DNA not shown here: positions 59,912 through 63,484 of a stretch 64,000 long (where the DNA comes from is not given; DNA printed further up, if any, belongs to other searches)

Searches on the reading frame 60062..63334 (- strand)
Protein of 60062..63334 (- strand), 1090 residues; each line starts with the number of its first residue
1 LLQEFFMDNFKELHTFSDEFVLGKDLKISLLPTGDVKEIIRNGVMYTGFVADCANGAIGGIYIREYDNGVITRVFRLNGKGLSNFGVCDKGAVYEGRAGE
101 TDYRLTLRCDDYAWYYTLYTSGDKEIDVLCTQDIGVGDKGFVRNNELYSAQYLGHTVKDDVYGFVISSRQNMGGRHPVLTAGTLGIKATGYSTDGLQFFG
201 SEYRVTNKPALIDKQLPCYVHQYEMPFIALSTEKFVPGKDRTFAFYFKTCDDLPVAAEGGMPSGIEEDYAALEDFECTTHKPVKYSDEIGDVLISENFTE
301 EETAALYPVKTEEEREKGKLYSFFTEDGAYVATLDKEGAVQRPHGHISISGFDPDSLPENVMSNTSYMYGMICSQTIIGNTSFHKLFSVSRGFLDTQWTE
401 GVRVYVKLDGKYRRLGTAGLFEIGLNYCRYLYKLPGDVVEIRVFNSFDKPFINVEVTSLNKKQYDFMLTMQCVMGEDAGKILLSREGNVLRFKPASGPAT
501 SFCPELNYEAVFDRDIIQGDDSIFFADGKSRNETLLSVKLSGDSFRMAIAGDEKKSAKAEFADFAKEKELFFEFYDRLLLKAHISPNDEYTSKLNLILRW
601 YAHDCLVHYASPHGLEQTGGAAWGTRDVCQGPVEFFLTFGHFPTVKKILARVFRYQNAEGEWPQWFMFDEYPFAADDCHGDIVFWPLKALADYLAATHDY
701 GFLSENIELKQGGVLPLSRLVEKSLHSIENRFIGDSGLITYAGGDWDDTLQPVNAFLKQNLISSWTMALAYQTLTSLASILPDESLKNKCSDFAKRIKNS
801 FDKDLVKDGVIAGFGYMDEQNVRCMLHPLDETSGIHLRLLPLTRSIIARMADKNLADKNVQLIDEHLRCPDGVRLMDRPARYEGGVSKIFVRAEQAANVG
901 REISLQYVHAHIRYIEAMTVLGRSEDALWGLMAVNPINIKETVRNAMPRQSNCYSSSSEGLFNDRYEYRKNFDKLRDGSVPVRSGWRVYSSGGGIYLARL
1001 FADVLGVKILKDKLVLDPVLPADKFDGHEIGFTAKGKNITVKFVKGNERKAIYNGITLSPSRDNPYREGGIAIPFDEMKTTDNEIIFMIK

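Call 11: search_protein_families(library=pfam, proteins=[window:60062-63334:-])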
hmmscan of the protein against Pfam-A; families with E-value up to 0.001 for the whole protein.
window:60062-63334:- (1090 aa): 4 families
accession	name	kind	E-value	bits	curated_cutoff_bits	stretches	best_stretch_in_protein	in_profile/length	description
PF21250.3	SOGP_2nd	-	5.4e-63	213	27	1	307-549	1-247/249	Glycoside phosphorylase supersandwich domain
PF21958.2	SOGP_N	-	6.5e-51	173.4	27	1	30-246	2-224/225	SOGP N-terminal domain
PF17167.11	Glyco_hydro_94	-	2.2e-11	43.6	27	1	681-943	123-373/420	Glycosyl hydrolase 94 superfamily, catalytic domain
PF21270.2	SOGP_4th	-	3.8e-05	24.3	27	1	1006-1080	1-79/90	Glycoside phosphorylase C-terminal domain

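Call 24: find_encoding_contigs(protein=window:60062-63334:-, flank=10000, max_places=10)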
Protein window:60062-63334:- (1090 aa): no gene with exactly this product is on record in the collection.

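Call 33: find_encoding_contigs(protein=window:60062-63316:-, flank=10000, max_places=10)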
Protein window:60062-63316:- (1084 aa): 6 contigs read that carry it; 5 places shown.
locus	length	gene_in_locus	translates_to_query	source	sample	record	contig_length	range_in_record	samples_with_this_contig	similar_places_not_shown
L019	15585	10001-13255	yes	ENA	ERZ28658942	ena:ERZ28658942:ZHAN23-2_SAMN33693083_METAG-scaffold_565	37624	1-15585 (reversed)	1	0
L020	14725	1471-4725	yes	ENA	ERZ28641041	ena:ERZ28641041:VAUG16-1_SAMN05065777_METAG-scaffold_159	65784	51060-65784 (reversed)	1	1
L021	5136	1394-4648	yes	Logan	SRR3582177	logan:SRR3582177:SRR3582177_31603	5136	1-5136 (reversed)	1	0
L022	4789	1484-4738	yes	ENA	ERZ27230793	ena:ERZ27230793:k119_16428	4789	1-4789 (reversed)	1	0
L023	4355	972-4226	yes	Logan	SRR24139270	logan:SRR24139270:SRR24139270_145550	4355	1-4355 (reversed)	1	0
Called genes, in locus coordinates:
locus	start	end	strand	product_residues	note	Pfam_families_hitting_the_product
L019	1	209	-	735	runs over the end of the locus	PF18952:DUF5696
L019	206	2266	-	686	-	-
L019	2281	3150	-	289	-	PF00528:BPD_transp_1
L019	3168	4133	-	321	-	PF00528:BPD_transp_1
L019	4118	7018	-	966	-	PF16990:CBM_35 (faint), PF01547:SBP_bac_1, PF13416:SBP_bac_8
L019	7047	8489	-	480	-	PF01547:SBP_bac_1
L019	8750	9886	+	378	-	-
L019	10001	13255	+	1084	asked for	PF21958:SOGP_N, PF21250:SOGP_2nd, PF17167:Glyco_hydro_94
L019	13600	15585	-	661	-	?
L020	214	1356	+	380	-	-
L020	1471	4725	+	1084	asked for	PF21958:SOGP_N, PF21250:SOGP_2nd, PF17167:Glyco_hydro_94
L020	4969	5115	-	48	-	-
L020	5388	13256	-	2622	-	PF13620:CarboxypepD_reg (faint)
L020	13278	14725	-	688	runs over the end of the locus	-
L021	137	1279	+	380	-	-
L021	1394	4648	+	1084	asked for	PF21958:SOGP_N, PF21250:SOGP_2nd, PF17167:Glyco_hydro_94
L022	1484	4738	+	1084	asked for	PF21958:SOGP_N, PF21250:SOGP_2nd, PF17167:Glyco_hydro_94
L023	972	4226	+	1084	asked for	PF21958:SOGP_N, PF21250:SOGP_2nd, PF17167:Glyco_hydro_94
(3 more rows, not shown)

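Call 41: find_homologous_proteins(query=window:60062-63316:-, max_evalue=1e-50)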
Query window:60062-63316:- (1084 aa): 161 proteins with E <= 1e-50 among 8000 candidates; the best 120 are listed.
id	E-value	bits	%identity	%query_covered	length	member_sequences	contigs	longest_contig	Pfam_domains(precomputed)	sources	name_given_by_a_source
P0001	0.0e+0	2529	100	100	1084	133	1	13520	PF21958.3,PF17167.11,PF21250.4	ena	-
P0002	0.0e+0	1433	59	99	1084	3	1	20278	PF21958.3,PF17167.11,PF21250.4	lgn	-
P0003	0.0e+0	1318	55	100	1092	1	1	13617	PF21958.3,PF17167.11,PF21270.3,PF21250.4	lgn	-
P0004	0.0e+0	1121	51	96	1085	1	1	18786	PF21958.3,PF17167.11,PF21250.4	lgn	-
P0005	1.2e-289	982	46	98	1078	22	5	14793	PF21958.3,PF17167.11,PF21250.4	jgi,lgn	jgi:cellobiose phosphorylase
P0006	6.3e-275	933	43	100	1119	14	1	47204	PF21958.3,PF17167.11,PF06202.21,PF21270.3,PF21250.4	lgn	-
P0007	2.0e-271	921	42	98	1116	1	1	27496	PF21958.3,PF17167.11,PF06202.21,PF21270.3,PF21250.4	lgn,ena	-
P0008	2.4e-270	918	42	97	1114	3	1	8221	PF21958.3,PF17167.11,PF21270.3,PF21250.4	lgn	-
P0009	6.8e-269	913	43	96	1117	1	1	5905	PF21958.3,PF17167.11,PF06202.21,PF21270.3,PF21250.4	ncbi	-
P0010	5.0e-268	910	42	97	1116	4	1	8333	PF21958.3,PF17167.11,PF06202.21,PF21270.3,PF21250.4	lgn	-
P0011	5.0e-267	907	43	97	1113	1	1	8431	PF21958.3,PF17167.11,PF21270.3,PF21250.4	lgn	-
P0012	9.4e-267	906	43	98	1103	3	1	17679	PF21958.3,PF17167.11,PF21270.3,PF21250.4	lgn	-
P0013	2.5e-266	905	42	98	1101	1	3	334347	PF21958.3,PF17167.11,PF21270.3,PF21250.4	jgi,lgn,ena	-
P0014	5.2e-266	904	43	99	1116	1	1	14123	PF21958.3,PF17167.11,PF21270.3,PF21250.4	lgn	-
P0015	2.2e-264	898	43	98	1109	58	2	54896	PF21958.3,PF17167.11,PF21270.3,PF21250.4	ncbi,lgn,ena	-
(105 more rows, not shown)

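Call 42: find_encoding_contigs(protein=P0002, flank=10000, max_places=3)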
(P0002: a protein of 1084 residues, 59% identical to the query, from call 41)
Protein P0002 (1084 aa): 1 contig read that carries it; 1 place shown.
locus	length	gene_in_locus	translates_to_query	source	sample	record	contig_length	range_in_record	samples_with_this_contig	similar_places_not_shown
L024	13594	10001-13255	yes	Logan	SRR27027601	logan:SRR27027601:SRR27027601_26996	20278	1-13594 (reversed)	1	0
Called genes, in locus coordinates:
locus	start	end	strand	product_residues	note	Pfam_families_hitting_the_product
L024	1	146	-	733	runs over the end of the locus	PF18952:DUF5696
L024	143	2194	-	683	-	PF01436:NHL (faint), PF04893:Yip1 (weak)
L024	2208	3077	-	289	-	PF00528:BPD_transp_1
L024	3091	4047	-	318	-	PF00528:BPD_transp_1 (weak)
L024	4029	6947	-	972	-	PF16990:CBM_35 (faint), PF18573:BclA_C (faint), PF01547:SBP_bac_1, PF13416:SBP_bac_8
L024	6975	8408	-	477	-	PF01547:SBP_bac_1, PF13416:SBP_bac_8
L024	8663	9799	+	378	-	-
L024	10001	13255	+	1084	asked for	PF21958:SOGP_N, PF21250:SOGP_2nd, PF17167:Glyco_hydro_94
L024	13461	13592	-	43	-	?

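Call 43: find_encoding_contigs(protein=P0003, flank=10000, max_places=3)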
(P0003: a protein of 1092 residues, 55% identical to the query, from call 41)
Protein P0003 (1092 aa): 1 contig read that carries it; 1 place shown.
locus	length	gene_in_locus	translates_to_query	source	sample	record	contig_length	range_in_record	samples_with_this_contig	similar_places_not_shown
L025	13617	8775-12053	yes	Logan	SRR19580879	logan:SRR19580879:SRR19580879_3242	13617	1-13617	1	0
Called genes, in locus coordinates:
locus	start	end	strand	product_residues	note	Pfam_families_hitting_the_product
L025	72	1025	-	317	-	PF00528:BPD_transp_1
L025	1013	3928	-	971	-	PF01547:SBP_bac_1, PF13416:SBP_bac_8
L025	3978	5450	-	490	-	PF01547:SBP_bac_1, PF13416:SBP_bac_8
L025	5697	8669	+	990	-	PF02018:CBM_4_9 (faint)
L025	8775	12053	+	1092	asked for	PF21958:SOGP_N, PF21250:SOGP_2nd, PF17167:Glyco_hydro_94, PF21270:SOGP_4th (weak)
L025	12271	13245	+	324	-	PF00356:LacI, PF00532:Peripla_BP_1, PF13407:Peripla_BP_4, PF13377:Peripla_BP_3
